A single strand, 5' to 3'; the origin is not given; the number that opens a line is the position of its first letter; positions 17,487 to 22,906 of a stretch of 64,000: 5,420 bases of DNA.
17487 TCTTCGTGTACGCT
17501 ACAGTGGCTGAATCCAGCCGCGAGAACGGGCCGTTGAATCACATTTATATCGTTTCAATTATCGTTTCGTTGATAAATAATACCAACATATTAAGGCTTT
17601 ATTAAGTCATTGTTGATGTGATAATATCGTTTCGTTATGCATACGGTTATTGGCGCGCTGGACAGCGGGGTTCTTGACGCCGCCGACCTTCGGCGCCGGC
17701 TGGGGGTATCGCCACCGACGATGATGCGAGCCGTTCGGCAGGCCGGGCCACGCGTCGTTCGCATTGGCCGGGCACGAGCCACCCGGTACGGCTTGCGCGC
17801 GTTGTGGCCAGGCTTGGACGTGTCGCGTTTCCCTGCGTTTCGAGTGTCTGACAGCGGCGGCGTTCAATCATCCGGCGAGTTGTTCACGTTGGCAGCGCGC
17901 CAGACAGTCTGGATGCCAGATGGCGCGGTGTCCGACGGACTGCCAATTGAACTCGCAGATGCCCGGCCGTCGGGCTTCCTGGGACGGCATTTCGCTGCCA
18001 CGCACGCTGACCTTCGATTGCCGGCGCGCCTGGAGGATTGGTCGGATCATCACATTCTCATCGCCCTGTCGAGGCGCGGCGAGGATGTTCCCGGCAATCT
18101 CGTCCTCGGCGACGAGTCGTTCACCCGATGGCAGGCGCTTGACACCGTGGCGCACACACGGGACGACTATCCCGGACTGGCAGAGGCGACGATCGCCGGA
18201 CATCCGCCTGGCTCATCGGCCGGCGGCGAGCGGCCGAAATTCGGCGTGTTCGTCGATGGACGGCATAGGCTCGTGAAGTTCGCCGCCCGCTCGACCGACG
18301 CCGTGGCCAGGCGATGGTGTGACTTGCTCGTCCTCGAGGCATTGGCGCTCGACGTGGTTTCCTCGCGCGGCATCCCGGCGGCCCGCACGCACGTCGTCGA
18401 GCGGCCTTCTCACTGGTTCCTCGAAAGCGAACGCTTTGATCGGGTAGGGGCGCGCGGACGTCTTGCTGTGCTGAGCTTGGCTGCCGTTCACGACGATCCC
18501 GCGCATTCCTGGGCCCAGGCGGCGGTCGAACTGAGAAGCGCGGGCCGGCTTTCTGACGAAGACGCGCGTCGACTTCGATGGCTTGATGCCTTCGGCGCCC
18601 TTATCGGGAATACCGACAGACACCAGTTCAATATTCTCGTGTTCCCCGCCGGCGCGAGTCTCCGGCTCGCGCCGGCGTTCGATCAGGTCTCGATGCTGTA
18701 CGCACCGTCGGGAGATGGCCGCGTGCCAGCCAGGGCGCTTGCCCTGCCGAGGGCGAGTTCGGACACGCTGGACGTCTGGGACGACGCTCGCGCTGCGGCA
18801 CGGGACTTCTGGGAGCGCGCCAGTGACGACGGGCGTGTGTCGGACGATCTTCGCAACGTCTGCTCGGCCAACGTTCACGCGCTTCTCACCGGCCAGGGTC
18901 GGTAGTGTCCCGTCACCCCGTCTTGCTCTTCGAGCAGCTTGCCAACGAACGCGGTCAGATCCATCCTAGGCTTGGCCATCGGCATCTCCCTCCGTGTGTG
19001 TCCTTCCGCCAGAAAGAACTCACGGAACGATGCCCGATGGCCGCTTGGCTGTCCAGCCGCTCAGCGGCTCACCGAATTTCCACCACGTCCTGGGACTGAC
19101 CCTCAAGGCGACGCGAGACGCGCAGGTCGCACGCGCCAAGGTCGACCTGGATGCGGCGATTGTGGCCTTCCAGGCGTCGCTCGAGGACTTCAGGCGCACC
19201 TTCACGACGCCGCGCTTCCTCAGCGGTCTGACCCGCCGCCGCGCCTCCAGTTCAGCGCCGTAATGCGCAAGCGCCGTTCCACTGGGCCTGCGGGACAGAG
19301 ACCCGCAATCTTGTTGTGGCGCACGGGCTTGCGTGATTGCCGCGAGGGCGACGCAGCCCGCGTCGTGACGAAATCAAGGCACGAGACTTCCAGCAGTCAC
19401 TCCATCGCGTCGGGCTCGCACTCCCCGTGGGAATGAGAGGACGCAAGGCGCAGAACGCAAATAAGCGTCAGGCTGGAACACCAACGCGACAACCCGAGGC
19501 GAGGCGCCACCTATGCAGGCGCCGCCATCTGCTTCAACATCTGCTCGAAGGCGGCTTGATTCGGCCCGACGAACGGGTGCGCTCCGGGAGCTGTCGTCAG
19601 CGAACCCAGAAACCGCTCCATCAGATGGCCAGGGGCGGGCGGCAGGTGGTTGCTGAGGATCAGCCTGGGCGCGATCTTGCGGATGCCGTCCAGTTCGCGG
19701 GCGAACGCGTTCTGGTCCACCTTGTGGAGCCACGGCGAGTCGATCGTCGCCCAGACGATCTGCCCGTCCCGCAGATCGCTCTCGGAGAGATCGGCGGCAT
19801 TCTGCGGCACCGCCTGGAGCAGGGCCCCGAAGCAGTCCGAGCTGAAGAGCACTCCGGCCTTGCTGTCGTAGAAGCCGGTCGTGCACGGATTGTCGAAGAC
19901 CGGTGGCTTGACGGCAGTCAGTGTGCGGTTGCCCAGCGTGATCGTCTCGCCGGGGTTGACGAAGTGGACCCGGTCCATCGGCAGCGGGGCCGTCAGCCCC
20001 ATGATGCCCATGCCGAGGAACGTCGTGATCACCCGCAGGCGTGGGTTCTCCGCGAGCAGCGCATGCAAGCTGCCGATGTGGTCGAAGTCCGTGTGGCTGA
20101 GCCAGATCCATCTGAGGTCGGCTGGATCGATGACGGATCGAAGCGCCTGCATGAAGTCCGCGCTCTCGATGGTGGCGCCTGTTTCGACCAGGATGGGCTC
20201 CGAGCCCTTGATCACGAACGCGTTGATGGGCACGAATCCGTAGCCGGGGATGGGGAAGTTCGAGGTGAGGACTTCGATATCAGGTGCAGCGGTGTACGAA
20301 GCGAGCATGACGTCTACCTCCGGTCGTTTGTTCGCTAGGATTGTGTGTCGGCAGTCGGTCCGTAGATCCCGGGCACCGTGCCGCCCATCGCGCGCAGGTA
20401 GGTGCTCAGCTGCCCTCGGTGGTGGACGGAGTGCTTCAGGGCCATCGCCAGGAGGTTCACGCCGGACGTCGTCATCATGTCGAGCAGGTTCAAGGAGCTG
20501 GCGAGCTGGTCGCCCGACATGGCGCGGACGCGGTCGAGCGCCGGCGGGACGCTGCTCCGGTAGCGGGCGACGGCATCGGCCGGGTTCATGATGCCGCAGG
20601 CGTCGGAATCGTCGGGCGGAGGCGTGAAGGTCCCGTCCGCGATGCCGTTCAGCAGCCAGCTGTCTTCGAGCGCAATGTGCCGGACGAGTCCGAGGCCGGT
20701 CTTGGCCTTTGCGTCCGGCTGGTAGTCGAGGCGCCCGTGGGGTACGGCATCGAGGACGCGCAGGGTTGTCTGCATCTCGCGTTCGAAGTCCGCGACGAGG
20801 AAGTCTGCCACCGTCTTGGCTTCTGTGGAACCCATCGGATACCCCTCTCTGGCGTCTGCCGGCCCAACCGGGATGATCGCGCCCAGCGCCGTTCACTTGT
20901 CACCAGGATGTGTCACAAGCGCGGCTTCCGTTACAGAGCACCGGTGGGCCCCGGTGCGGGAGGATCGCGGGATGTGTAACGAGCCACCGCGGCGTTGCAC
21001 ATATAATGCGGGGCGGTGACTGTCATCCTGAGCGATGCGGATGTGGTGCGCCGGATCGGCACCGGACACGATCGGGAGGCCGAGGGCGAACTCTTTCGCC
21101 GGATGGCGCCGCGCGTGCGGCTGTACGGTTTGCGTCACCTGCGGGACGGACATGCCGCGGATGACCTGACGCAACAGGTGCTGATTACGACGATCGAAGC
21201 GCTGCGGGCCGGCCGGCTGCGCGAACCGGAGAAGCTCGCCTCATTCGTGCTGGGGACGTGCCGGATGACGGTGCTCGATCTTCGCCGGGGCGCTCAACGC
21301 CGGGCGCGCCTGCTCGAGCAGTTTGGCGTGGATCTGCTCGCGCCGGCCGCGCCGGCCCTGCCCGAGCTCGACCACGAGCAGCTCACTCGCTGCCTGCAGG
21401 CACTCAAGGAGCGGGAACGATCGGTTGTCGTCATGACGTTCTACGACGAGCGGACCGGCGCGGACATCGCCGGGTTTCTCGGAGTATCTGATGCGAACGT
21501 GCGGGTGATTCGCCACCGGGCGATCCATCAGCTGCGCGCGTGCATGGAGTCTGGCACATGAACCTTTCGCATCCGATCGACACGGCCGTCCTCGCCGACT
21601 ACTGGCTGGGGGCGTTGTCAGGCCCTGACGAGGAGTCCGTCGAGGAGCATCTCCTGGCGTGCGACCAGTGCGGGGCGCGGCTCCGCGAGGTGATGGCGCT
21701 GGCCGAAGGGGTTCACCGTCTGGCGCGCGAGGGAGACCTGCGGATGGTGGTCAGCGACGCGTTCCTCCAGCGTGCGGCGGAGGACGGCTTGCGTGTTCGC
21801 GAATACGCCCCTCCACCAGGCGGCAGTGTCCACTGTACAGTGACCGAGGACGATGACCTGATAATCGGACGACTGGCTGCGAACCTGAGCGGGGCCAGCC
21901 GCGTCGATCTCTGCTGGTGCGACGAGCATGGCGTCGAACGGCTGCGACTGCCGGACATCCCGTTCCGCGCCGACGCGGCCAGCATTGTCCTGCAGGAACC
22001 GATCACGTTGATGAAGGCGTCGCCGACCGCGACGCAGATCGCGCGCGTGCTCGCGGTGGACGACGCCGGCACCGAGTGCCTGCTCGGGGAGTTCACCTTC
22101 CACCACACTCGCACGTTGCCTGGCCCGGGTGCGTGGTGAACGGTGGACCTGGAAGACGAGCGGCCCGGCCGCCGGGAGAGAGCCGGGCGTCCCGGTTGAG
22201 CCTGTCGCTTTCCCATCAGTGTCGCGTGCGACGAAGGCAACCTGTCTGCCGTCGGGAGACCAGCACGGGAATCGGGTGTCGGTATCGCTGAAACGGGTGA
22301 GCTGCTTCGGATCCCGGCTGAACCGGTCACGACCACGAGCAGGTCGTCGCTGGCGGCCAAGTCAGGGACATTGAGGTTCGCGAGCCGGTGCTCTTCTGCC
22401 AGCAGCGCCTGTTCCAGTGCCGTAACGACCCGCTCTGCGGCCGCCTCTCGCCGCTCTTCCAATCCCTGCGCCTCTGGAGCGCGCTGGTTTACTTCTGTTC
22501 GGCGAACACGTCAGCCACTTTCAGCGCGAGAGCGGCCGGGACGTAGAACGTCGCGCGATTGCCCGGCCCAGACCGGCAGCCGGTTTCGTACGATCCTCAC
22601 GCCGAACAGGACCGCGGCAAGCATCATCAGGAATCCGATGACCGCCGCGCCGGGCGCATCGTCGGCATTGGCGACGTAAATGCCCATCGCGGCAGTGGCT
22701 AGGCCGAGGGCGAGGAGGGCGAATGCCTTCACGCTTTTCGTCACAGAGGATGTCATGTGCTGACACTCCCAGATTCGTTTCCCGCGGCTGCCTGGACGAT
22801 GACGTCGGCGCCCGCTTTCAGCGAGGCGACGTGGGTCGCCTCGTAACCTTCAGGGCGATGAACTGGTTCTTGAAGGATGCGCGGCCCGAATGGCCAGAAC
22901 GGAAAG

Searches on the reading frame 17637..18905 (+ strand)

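Call 35: search_protein_families(library=pfam, proteins=[window:17637-18905:+], max_evalue=0.001)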
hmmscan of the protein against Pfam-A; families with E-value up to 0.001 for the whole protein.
window:17637-18905:+ (422 aa): 1 family
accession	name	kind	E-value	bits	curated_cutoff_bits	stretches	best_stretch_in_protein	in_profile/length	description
PF07804.18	HipA_C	-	4.2e-20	72.7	30.5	1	193-383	1-186/213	HipA-like C-terminal domain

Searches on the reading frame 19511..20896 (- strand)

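Call 34: search_protein_families(library=pfam, proteins=[window:19511-20896:-], max_evalue=0.001)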
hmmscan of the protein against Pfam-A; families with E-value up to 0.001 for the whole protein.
window:19511-20896:- (461 aa): 2 families
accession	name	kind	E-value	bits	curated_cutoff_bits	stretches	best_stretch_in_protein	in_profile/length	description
PF19583.5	ODP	-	8e-14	52.4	27.2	1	226-364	5-146/194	ODP family beta lactamase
PF00753.33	Lactamase_B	-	1.2e-09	38.9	22.7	1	220-354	2-149/196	Metallo-beta-lactamase superfamily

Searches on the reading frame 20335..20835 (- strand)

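Call 34: search_protein_families(library=pfam, proteins=[window:20335-20835:-], max_evalue=0.001)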
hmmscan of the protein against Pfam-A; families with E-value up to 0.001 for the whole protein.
window:20335-20835:- (166 aa): 3 families
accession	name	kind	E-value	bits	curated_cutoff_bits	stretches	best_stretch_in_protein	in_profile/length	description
PF05163.17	DinB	-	8.7e-12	45.7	23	1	13-161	8-156/165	DinB family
PF12867.12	DinB_2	-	6.2e-08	33.6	24.8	1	17-143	2-128/128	DinB superfamily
PF04978.18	MST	-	0.00075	20.4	27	0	15-144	4-141/149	Mycothiol-S-transferase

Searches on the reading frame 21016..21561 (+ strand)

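Call 34: search_protein_families(library=pfam, proteins=[window:21016-21561:+], max_evalue=0.001)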
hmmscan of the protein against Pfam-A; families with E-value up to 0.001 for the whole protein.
window:21016-21561:+ (181 aa): 3 families
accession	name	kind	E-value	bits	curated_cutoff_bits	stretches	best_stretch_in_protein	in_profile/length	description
PF04545.22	Sigma70_r4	-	1e-12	47.8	24.1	1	126-175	1-50/50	Sigma-70, region 4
PF08281.18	Sigma70_r4_2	-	4.1e-11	42.8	25.7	1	121-170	2-51/54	Sigma-70, region 4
PF04542.20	Sigma70_r2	-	1.2e-07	31.8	24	1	26-96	1-71/71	Sigma-70 region 2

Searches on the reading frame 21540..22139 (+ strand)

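Call 34: search_protein_families(library=pfam, proteins=[window:21540-22139:+], max_evalue=0.001)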
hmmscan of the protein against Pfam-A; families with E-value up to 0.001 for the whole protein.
window:21540-22139:+ (199 aa): 1 family
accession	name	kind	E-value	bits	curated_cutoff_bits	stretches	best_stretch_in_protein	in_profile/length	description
PF13490.11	zf-HC2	-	6.7e-05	23.3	22.2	1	18-44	8-34/35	Putative zinc-finger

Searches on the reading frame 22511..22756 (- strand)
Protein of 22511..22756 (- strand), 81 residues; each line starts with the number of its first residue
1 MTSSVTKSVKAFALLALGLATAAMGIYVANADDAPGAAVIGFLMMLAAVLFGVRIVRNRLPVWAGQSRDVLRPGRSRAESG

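Call 34: search_protein_families(library=pfam, proteins=[window:22511-22756:-], max_evalue=0.001)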
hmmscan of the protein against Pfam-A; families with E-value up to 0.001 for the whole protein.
window:22511-22756:- (81 aa): 0 families

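Call 57: search_protein_families(library=ncbifam, proteins=[window:22511-22756:-], max_evalue=0.001)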
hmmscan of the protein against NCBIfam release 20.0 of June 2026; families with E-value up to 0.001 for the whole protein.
window:22511-22756:- (81 aa): 1 family
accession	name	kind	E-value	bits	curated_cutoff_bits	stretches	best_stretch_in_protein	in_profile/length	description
NF058603.1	SCO2097_fam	equivalog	1.9e-05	25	110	1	5-61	39-91/129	SCO2097 family morphological protein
